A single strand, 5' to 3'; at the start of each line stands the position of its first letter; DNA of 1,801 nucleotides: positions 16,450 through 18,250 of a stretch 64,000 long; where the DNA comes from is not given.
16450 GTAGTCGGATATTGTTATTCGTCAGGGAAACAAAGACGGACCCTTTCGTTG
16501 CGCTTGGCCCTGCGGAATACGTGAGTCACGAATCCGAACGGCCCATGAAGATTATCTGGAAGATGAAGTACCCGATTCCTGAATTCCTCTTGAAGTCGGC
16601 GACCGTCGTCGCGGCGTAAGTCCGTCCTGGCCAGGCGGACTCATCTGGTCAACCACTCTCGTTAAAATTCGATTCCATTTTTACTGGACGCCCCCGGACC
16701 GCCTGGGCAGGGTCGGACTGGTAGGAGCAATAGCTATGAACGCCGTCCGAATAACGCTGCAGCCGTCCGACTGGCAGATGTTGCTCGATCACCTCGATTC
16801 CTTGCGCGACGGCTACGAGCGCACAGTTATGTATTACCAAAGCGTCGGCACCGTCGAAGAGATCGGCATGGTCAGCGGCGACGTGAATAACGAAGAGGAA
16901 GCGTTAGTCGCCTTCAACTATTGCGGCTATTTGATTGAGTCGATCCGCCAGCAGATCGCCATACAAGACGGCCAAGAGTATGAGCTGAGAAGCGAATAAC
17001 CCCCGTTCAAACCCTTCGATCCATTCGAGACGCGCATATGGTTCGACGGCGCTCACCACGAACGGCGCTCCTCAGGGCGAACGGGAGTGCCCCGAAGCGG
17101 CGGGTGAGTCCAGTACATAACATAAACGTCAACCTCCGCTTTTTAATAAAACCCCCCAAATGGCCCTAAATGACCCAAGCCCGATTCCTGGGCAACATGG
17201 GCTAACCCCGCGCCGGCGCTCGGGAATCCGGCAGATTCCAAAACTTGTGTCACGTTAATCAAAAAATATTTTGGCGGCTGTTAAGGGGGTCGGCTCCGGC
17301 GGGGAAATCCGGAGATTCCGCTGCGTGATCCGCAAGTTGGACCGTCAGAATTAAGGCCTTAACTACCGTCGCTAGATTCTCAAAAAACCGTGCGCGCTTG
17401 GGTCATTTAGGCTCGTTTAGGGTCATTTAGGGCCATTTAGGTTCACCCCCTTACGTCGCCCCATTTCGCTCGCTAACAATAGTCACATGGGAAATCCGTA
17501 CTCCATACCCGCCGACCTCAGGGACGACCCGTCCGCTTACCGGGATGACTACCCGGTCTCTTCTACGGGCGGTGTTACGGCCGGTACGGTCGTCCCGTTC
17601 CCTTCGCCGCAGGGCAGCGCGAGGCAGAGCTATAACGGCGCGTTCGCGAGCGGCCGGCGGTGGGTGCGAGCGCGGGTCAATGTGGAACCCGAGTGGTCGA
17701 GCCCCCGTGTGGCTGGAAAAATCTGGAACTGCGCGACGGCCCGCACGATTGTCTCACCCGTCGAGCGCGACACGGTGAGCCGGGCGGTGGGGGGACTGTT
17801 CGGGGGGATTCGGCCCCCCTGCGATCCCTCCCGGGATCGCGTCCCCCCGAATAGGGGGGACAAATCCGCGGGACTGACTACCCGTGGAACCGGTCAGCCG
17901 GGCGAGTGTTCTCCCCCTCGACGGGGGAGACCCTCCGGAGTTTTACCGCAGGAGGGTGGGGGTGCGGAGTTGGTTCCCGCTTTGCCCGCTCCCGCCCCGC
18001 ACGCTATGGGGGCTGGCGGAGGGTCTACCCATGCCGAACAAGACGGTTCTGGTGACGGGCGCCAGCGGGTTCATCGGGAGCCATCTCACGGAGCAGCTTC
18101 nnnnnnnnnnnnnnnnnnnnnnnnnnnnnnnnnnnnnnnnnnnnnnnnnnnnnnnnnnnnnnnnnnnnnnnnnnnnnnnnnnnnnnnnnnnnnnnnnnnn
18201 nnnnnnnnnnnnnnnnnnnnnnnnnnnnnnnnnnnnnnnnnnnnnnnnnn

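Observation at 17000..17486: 490-bp noncoding tract with 10-bp-periodic tandem repeats and a ~22-bp inverted repeat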

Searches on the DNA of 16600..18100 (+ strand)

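Call 13: search_rna_families(source=window, start=16600, end=18100, threshold=evalue, max_evalue=10)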
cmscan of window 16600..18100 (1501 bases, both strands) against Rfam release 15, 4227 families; matches with E-value up to 10: 8.
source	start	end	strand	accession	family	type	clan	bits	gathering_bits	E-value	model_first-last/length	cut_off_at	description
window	17843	17892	+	RF02794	Pab19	Gene; snRNA; snoRNA; HACA-box;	-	24.1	55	0.23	1-102/102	no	Pab19 RNA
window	17813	17863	-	RF01762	whalefall-1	Gene; sRNA;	-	20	37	0.032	1-56/56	no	Whalefall-1 RNA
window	17244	17288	+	RF02067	STnc310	Gene; sRNA;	-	16.9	40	4.6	1-61/61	no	Salmonella enterica sRNA STnc310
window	17843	17892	-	RF02793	asR3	Gene; antisense;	-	16.9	46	6.3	1-57/57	no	Pyrobaculum asRNA3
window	17661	17682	+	RF01382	HIV-1_SL4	Cis-reg;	-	16.3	31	3.7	1-20/20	no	HIV-1 stem-loop 4 packaging signal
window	17835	17942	-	RF02232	sX13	Gene; sRNA;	-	16.1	50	3.4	1-115/115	no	Xanthomonadaceae sRNA sX13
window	17908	17963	+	RF01762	whalefall-1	Gene; sRNA;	-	15.6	37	0.84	1-56/56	no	Whalefall-1 RNA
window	17843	17879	+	RF01138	sR23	Gene; snRNA; snoRNA; CD-box;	-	14.6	45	0.94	18-54/54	no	Small nucleolar RNA sR23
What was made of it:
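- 17780..18030 (+): Cluster of GC-rich hairpins between the small gene's conserved block and the epimerase start at 18031. Only sub-threshold Rfam hits were found (call 13).
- On Any Rfam RNA family: In 16600-18100 only chance-level hits appear (call 13).
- There is no Rfam match even at E of 10 or less within the module, apart from one chance-level hit (call 13).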

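Call 14: search_dna_similar(query=window:17000-18030:+, collection=plasmids, mode=distant, max_evalue=0.01)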
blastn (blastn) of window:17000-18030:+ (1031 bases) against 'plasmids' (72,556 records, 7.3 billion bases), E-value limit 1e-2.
No match.

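Call 15: search_dna_similar(query=window:17000-18030:+, collection=phages, mode=distant, max_evalue=0.01)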
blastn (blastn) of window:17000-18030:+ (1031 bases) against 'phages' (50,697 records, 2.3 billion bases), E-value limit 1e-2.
No match.
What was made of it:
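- On Iteron-type replication origin: There is no plasmid or phage similarity (calls 14, 15).
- blastn finds no similarity to any of 72,556 plasmid or 50,697 phage records (calls 14, 15).
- Tried and rejected: Plasmid or phage origin. blastn of 17000-18030 against PLSDB and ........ gave no match (calls 14, 15).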

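Call 90: search_rna_families(sources=[L099, L100, L075, L079], threshold=gathering)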
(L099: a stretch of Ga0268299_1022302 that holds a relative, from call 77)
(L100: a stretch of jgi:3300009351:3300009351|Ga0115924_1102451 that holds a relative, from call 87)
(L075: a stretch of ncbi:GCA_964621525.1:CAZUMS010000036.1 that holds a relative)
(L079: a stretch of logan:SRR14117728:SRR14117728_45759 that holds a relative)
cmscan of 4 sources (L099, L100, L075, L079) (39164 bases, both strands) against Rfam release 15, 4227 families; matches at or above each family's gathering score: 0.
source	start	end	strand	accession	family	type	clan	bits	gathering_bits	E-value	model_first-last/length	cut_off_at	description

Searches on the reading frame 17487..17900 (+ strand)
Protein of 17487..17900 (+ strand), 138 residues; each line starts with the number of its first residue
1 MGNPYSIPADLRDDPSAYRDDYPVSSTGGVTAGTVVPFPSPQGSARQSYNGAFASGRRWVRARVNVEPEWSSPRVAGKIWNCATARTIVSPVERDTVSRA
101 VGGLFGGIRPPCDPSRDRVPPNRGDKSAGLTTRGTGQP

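Call 11: search_protein_families(library=pfam, proteins=[window:17487-17883:+], max_evalue=0.01)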
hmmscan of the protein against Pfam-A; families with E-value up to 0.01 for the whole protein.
window:17487-17883:+ (132 aa): 0 families

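Call 75: search_protein_families(library=pfam, alignment_id=A3, max_evalue=1)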
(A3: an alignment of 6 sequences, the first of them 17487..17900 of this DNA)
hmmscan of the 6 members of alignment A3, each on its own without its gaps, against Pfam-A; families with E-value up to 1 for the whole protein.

A. member 1, window:17487-17900:+ (138 aa): 0 families

B. families by the number of members that match (of 6 scanned): 0 families

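Call 76: search_protein_families(library=phrogs, alignment_id=A3, max_evalue=1)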
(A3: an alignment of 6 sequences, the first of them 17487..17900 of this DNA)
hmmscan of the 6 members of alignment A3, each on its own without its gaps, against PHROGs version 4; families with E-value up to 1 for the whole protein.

A. member 1, window:17487-17900:+ (138 aa): 0 families

B. families by the number of members that match (of 6 scanned): 1 family
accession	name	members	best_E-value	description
phrog_23442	-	1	0.58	-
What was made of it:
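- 17487..17860 (+): Previously unrecognised small protein-coding gene. The conserved block lies at about 17616-17860, with the motif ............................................. The same frame stays open to 19067, so the true 3' end is unresolved. There is no Pfam or PHROG family (calls 11, 75, 76).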

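Call 77: find_related_loci(query=A3, collection=metagenome_contigs, flank=6000)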
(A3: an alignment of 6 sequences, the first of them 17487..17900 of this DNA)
Query A3 (138 aa) in metagenome_contigs; peptide patterns used: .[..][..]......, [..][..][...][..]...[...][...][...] (x = any residue, [..] = any of these).
65 stretches matched a pattern; 1 encode a relative of the query (tblastn E <= 1e-3); 1 distinct loci.
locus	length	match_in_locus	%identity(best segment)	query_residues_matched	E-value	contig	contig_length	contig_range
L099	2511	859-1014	52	57-108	6e-12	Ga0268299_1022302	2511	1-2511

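Call 86: find_homologous_proteins(query=A3, max_evalue=0.001)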
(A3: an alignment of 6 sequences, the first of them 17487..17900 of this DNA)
Query A3 (6 sequences) (138 aa, profile of the alignment): 4 proteins with E <= 0.001 among 8000 candidates.
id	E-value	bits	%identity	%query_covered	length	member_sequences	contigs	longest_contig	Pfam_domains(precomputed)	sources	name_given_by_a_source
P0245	5.3e-59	217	43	45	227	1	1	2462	-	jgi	-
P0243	4.6e-57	211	55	43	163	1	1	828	-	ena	-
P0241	6.4e-31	126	66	38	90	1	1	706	-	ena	-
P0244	6.9e-27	113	52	38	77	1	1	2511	-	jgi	-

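Call 99: predict_structure(alignment_id=A3)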
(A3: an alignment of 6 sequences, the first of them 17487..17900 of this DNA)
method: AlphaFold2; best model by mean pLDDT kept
length: 138 residues; sequences in the alignment: 6
mean_pLDDT: 56.1   pTM: 0.19
mean pLDDT of the five models: 56.1, 54.8, 52.6, 51.1, 48.0
residues with pLDDT >= 90: 0; 70-90: 2; 50-70: 113; < 50: 23
segments of 3 or more residues with pLDDT < 50: 74-81, 129-131, 134-137
pLDDT, mean of each block of 10 residues (from residue 1): 62 57 53 60 57 63 60 49 51 61 59 53 51 49
secondary structure, 60 per line:
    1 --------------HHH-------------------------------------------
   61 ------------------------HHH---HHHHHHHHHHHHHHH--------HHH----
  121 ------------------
elements in order: H91-105
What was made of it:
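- Tried and rejected: AlphaFold2 gave pLDDT 56, which is uninformative, so no fold search was run (call 99).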

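Call 109: find_related_loci(query=A3, collection=viral_contigs, flank=5000)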
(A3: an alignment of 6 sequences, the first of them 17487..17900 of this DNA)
Query A3 (138 aa) in viral_contigs; peptide patterns used: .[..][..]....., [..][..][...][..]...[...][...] (x = any residue, [..] = any of these).
29 stretches matched a pattern, but none encodes a relative of the query by tblastn (E <= 1e-3).
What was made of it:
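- Tried and rejected: None was found (call 109).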

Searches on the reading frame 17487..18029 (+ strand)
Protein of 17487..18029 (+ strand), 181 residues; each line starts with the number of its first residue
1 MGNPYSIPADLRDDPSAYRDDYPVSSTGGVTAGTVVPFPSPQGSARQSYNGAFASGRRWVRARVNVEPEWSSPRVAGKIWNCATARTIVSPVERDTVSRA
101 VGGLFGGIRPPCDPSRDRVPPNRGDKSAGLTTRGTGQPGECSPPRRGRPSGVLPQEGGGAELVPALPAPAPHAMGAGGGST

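Call 70: search_protein_representatives(protein=window:17487-18029:+)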
Query: 181 residues. Proteins with E-value up to 0.001 (for the whole library): 5; up to 1e-10: 2; up to 1e-30: 0. The best 5 are listed.
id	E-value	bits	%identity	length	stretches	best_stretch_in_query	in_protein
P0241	1.1e-16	77.5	59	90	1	54-119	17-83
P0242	1.2e-14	71.0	54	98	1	44-123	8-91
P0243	8.4e-07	45.3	55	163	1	49-112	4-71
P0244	1.9e-06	44.2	47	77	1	57-113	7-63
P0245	7.3e-05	39.0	48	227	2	63-128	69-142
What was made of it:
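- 17487..17860 (+): Five homologues among 1.84 billion representative proteins, E from 1e-16 to 7e-5 (call 70).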

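Call 72: find_encoding_contigs(protein=P0241, flank=6000, max_places=3)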
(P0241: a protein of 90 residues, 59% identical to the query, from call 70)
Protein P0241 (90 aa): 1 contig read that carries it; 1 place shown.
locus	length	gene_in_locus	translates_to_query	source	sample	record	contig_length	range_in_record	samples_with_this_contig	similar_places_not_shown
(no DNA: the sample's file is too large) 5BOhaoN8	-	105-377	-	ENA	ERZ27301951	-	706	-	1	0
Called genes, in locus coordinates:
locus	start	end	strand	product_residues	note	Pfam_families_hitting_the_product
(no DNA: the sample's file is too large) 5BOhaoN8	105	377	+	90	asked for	-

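Call 73: find_encoding_contigs(protein=P0242, flank=6000, max_places=3)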
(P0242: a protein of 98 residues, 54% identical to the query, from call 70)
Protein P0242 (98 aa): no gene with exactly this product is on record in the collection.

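Call 87: find_encoding_contigs(protein=P0245, flank=3000, max_places=2)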
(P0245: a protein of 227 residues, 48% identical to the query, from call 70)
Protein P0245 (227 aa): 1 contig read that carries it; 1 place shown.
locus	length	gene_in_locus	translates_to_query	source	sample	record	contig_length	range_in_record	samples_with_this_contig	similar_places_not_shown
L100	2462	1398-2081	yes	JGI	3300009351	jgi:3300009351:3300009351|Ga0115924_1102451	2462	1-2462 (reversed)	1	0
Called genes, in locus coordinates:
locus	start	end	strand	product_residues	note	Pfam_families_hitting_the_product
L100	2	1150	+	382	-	?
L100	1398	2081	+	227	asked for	-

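Call 91: search_protein_families(library=pfam, proteins=[L100:2-1150:+], max_evalue=0.01)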
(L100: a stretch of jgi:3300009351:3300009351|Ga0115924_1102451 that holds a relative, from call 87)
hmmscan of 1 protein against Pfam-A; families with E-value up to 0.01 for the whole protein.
L100:2-1150:+ (382 aa): 3 families
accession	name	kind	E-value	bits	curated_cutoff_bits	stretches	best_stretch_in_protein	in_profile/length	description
PF20466.3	MmeI_TRD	-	4.7e-68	229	27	1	86-288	2-206/207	MmeI, target recognition domain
PF20467.3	MmeI_C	-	2.4e-30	105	27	1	294-370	6-82/83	MmeI, C-terminal domain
PF20473.4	MmeI_Mtase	-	1.8e-11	44.2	27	1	1-57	206-258/259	MmeI, DNA-methyltransferase domain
